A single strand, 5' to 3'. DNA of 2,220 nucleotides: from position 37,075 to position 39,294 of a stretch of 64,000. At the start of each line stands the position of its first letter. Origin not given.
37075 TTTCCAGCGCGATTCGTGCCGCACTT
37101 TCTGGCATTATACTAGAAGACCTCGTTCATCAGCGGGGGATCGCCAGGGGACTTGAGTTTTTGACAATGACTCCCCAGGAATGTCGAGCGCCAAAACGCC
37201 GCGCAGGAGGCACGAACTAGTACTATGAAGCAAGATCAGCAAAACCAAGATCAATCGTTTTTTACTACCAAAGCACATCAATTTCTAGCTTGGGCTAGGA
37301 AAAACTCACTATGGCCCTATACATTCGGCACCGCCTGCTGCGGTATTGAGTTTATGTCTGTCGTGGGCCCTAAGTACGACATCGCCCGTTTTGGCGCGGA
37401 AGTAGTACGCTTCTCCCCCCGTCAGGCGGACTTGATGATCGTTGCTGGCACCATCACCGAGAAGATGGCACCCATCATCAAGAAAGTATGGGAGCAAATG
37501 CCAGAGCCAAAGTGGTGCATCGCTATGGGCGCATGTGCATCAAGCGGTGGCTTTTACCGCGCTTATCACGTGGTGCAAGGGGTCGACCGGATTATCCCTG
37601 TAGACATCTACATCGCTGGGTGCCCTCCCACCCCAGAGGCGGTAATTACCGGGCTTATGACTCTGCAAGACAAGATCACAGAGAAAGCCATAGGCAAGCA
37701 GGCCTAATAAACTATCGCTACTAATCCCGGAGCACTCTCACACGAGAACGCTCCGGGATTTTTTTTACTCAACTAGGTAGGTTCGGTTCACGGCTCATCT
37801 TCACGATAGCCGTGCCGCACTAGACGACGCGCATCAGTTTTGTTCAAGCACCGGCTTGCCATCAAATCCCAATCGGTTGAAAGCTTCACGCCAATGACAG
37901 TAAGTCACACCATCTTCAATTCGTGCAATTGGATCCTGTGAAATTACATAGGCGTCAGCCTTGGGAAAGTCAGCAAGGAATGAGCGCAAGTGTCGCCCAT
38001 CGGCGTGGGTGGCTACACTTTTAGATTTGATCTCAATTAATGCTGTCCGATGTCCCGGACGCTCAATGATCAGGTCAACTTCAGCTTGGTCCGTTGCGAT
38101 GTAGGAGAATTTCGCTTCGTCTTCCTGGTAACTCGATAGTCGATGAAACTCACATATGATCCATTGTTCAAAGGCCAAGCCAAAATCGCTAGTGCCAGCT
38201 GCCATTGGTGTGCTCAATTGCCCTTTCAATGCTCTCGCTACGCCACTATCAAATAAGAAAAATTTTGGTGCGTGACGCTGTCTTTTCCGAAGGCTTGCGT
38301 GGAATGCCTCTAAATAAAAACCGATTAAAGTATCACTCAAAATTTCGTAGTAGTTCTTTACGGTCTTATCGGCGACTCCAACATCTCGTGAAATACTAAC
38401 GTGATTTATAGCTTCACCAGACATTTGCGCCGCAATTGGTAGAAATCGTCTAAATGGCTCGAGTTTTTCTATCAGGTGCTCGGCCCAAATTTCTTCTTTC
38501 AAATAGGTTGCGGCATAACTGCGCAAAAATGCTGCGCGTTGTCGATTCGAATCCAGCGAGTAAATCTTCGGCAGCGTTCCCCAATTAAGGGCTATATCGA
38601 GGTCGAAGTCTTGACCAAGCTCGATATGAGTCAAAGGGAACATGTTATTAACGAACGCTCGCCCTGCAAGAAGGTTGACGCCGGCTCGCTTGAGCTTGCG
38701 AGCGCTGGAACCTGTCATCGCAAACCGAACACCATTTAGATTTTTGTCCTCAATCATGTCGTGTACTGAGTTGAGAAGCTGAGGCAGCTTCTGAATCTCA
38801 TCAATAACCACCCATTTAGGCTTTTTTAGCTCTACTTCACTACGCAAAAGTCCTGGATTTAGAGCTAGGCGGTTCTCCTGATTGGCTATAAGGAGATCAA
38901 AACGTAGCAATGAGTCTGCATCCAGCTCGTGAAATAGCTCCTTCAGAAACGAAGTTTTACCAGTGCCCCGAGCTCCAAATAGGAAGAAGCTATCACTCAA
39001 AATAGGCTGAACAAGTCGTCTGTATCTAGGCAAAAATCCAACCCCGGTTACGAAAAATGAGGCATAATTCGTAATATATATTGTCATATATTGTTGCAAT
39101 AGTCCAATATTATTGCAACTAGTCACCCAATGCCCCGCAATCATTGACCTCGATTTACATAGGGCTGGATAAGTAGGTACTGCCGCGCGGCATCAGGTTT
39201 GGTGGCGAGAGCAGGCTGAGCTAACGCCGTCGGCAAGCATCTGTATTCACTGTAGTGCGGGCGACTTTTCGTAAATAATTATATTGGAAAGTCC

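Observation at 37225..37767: Orphan nuoB co-transcribed with the suf operon and an Rrf2 regulator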

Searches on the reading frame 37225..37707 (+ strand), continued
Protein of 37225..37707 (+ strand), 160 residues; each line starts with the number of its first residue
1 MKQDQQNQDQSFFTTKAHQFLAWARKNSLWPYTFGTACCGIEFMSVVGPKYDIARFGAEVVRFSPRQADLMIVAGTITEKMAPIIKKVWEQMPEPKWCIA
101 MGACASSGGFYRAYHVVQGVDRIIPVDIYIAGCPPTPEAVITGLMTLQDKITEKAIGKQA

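Call 44: find_encoding_contigs(protein=P0522, flank=10000, max_places=2)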
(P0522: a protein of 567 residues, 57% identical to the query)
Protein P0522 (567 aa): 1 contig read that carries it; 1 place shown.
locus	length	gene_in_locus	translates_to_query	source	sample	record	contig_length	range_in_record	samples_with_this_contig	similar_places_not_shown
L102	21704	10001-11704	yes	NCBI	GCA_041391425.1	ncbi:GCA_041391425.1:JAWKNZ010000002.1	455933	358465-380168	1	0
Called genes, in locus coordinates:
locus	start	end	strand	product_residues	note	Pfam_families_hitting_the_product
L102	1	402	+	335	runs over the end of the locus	PF00490:ALAD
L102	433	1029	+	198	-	PF12704:MacB_PCD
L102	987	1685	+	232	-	PF02687:FtsX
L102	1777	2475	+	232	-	-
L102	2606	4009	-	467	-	PF00919:UPF0004, PF04055:Radical_SAM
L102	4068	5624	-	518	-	PF02881:SRP54_N, PF00448:SRP54, PF02978:SRP_SPB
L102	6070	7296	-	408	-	-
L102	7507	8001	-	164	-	-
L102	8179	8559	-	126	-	PF01042:Ribonuc_L-PSP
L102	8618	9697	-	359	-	-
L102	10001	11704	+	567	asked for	PF00329:Complex1_30kDa, PF00346:Complex1_49kDa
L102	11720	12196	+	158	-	PF01257:2Fe-2S_thioredx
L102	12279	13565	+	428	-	PF01512:Complex1_51K, PF10531:SLBB (weak), PF22461:SLBB_2 (faint), PF10589:NADH_4Fe-4S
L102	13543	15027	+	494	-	PF00111:Fer2 (weak), PF13510:Fer2_4, PF10588:NADH-G_4Fe-4S_3, PF22117:Fer4_Nqo3, PF04879:Molybdop_Fe4S4 (weak)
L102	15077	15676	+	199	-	PF13183:Fer4_8 (faint), PF14697:Fer4_21 (faint), PF12838:Fer4_7, PF13187:Fer4_9 (weak), PF13484:Fer4_16 (faint), PF00037:Fer4 (weak)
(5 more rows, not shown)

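Call 46: find_encoding_contigs(protein=P0481, flank=7000, max_places=8)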
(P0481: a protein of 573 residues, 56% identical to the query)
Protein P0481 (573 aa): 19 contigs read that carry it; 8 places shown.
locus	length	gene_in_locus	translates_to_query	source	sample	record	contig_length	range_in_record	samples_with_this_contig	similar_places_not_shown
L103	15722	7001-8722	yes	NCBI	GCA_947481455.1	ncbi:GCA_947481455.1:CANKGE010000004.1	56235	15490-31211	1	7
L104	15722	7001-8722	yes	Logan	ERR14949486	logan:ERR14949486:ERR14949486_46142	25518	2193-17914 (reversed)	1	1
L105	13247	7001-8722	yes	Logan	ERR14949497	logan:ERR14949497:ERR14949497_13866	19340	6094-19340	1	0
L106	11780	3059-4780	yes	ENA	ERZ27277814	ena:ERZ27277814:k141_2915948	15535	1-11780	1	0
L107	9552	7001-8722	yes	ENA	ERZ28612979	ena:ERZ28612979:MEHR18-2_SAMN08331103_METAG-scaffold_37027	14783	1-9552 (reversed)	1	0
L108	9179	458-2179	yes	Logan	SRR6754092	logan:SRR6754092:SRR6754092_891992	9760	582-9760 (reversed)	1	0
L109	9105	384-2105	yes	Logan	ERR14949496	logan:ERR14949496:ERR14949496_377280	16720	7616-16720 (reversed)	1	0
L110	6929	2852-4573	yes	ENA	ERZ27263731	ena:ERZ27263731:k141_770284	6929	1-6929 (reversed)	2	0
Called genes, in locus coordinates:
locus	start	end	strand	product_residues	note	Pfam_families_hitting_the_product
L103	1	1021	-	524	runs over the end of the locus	-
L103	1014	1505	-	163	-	PF06841:Phage_T4_gp19 (weak)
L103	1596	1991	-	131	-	PF01042:Ribonuc_L-PSP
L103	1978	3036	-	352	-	PF14559:TPR_19 (faint)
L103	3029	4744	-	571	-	PF01336:tRNA_anti-codon, PF00152:tRNA-synt_2, PF02938:GAD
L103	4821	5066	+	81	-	-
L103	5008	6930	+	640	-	PF11028:TMEM260_N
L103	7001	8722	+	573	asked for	PF00329:Complex1_30kDa, PF00346:Complex1_49kDa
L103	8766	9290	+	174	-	PF01257:2Fe-2S_thioredx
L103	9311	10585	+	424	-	PF01512:Complex1_51K, PF10531:SLBB, PF22461:SLBB_2 (weak), PF10589:NADH_4Fe-4S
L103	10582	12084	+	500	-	PF00111:Fer2, PF13510:Fer2_4, PF10588:NADH-G_4Fe-4S_3, PF22117:Fer4_Nqo3, PF04879:Molybdop_Fe4S4 (weak)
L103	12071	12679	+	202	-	PF13183:Fer4_8 (faint), PF14697:Fer4_21 (faint), PF12838:Fer4_7, PF13187:Fer4_9 (weak), PF00037:Fer4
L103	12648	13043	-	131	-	PF00072:Response_reg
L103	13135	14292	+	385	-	PF00296:Bac_luciferase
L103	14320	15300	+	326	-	PF06089:Asparaginase_II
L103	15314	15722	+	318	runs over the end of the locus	PF22421:SYY_C-terminal (faint), PF01479:S4, PF00849:PseudoU_synth_2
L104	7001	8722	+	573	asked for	PF00329:Complex1_30kDa, PF00346:Complex1_49kDa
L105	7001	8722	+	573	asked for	PF00329:Complex1_30kDa, PF00346:Complex1_49kDa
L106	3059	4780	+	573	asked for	PF00329:Complex1_30kDa, PF00346:Complex1_49kDa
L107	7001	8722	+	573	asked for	PF00329:Complex1_30kDa, PF00346:Complex1_49kDa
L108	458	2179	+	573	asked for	PF00329:Complex1_30kDa, PF00346:Complex1_49kDa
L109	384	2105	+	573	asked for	PF00329:Complex1_30kDa, PF00346:Complex1_49kDa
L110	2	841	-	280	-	?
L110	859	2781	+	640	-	PF11028:TMEM260_N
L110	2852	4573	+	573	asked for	PF00329:Complex1_30kDa, PF00346:Complex1_49kDa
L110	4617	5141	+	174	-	PF01257:2Fe-2S_thioredx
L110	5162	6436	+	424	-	PF01512:Complex1_51K, PF10531:SLBB, PF22461:SLBB_2 (weak), PF10589:NADH_4Fe-4S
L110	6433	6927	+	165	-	?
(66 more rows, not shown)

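Call 57: search_protein_families(library=pfam, proteins=[L037:591-1583:+, L037:2076-4133:-, L037:4283-5893:+, L037:5868-6440:+, L037:6503-7594:-, L037:8194-8661:+, L037:8661-9299:+, L037:10078-11394:+, L014:10480-11439:+], max_evalue=0.01)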
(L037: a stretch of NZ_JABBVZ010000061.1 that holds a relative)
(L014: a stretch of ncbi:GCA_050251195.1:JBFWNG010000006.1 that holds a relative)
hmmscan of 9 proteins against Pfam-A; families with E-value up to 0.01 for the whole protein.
L037:591-1583:+ (330 aa): 2 families
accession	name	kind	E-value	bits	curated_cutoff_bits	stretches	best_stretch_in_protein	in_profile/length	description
PF02873.21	MurB_C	-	2.6e-36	124.2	27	1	229-327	2-99/99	UDP-N-acetylenolpyruvoylglucosamine reductase, C-terminal domain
PF01565.28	FAD_binding_4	-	2.6e-22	79.5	26.4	1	65-191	2-136/139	FAD binding domain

L037:2076-4133:- (685 aa): 11 families
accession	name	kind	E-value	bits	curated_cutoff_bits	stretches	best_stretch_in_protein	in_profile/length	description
PF02754.22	CCG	-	4.5e-31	107.2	20.6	2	574-660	1-84/85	Cysteine-rich domain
PF13183.11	Fer4_8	-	1.2e-09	39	27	1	304-383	4-67/68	4Fe-4S dicluster domain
PF13187.11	Fer4_9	-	2.1e-09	37.7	27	1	305-382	2-49/52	4Fe-4S dicluster domain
PF13237.11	Fer4_10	-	4.3e-09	36.6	25.5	1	300-381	4-53/53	4Fe-4S dicluster domain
PF12838.12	Fer4_7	-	5.9e-06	27.1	27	1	304-383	1-51/52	4Fe-4S dicluster domain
PF13534.11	Fer4_17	-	2e-05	25.5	22.2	1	304-383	1-59/61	4Fe-4S dicluster domain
PF13484.11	Fer4_16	-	5.2e-05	24.4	30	1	305-382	2-65/66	4Fe-4S double cluster binding domain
PF00037.32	Fer4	-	0.00014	22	21.1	1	370-383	8-21/24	4Fe-4S binding domain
PF13746.11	Fer4_18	-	0.00061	20.4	27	0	363-383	54-74/114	4Fe-4S dicluster domain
PF14697.11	Fer4_21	-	0.0028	18.2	35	0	369-383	40-54/59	4Fe-4S dicluster domain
PF12797.12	Fer4_2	-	0.0042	17.4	24.5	1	296-317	1-22/22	4Fe-4S binding domain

L037:4283-5893:+ (536 aa): 2 families
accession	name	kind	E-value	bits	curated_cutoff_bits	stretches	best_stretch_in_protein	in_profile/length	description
PF01458.23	SUFBD_core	-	7.6e-85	284.5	27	1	273-507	1-232/232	SUF system FeS cluster assembly, SufBD core domain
PF19295.5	SufBD_N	-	4.7e-08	33.3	23.5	1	209-270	110-171/172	SufBD protein N-terminal region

L037:5868-6440:+ (190 aa): 1 family
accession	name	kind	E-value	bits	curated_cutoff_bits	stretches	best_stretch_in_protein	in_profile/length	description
PF01058.29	Oxidored_q6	-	8.3e-31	106.8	27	1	59-167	1-127/128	NADH ubiquinone oxidoreductase, 20 Kd subunit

L037:6503-7594:- (363 aa): 7 families
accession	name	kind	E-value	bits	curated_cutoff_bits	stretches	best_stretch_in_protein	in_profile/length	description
PF10609.15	ParA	-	1.3e-74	251.1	27.1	1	114-346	4-243/246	NUBPL iron-transfer P-loop NTPase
PF01656.29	CbiA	-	6.3e-12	46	25.4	1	116-237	1-54/125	CobQ/CobB/MinD/ParA nucleotide binding domain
PF13614.12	AAA_31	-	3.8e-09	37.2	27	1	114-152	2-40/177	AAA domain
PF00142.24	Fer4_NifH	-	4e-05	23.7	25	1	118-151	4-37/271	4Fe-4S iron sulfur cluster binding proteins, NifH/frxC family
PF02374.21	ArsA_ATPase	-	6.1e-05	22.8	24.3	1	117-150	4-37/305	Anion-transporting ATPase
PF09140.17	MipZ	-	7.5e-05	22.6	20.7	1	115-152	2-39/262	ATPase MipZ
PF16575.11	CLP1_P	-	0.00027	21.3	26.6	1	121-197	1-74/188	mRNA cleavage and polyadenylation factor CLP1 P-loop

L037:8194-8661:+ (155 aa): 1 family
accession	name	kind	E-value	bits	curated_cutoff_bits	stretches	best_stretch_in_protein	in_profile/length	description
PF01814.28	Hemerythrin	-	1.3e-16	61.6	25.3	1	3-137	2-127/127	Hemerythrin HHE cation binding domain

L037:8661-9299:+ (212 aa): 0 families

L037:10078-11394:+ (438 aa): 0 families

L014:10480-11439:+ (319 aa): 0 families

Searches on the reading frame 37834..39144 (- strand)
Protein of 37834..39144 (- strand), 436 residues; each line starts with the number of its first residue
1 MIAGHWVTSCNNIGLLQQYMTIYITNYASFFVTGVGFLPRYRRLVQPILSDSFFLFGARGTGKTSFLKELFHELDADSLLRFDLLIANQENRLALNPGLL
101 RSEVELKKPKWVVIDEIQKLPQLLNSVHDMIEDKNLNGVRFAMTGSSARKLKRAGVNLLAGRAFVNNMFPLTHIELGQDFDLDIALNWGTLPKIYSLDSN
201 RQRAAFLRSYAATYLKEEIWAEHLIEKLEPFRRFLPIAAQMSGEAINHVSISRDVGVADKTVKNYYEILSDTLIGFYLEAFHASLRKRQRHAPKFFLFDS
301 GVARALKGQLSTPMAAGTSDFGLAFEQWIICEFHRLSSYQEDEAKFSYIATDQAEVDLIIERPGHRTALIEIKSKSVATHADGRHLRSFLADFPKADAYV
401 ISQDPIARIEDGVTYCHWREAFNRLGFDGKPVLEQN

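Call 3: search_protein_families(library=pfam, proteins=[window:37834-39144:-], max_evalue=0.01)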
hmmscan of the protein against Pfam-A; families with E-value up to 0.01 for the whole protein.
window:37834-39144:- (436 aa): 7 families
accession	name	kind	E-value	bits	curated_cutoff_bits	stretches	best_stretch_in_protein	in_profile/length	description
PF13635.12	DUF4143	-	9.1e-29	100.7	28.1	1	223-374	8-159/160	Domain of unknown function (DUF4143)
PF13173.12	AAA_14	-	6.3e-20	71.9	27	1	53-175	5-127/129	AAA domain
PF13401.12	AAA_22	-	3.6e-05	24.5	27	0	53-83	8-40/130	AAA domain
PF13191.12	AAA_16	-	0.00089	20.2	32.6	1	51-88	25-71/167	AAA ATPase domain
PF00004.35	AAA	-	0.0031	18.4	21.2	1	54-129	2-78/131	ATPase family associated with various cellular activities (AAA)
PF07728.20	AAA_5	-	0.0075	16.7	22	0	53-136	2-95/139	AAA domain (dynein-related subfamily)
PF05673.19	DUF815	-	0.0076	15.9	23.8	0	43-81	46-83/249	Protein of unknown function (DUF815)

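Call 4: search_protein_families(library=ncbifam, proteins=[window:37834-39144:-], max_evalue=0.01)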
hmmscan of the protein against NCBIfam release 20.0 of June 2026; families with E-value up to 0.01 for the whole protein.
window:37834-39144:- (436 aa): 1 family
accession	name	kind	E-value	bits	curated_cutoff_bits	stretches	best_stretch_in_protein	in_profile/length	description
NF053860.1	DS41_1_antiphage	equivalog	0.0053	15.8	370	1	50-79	39-68/448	anti-phage protein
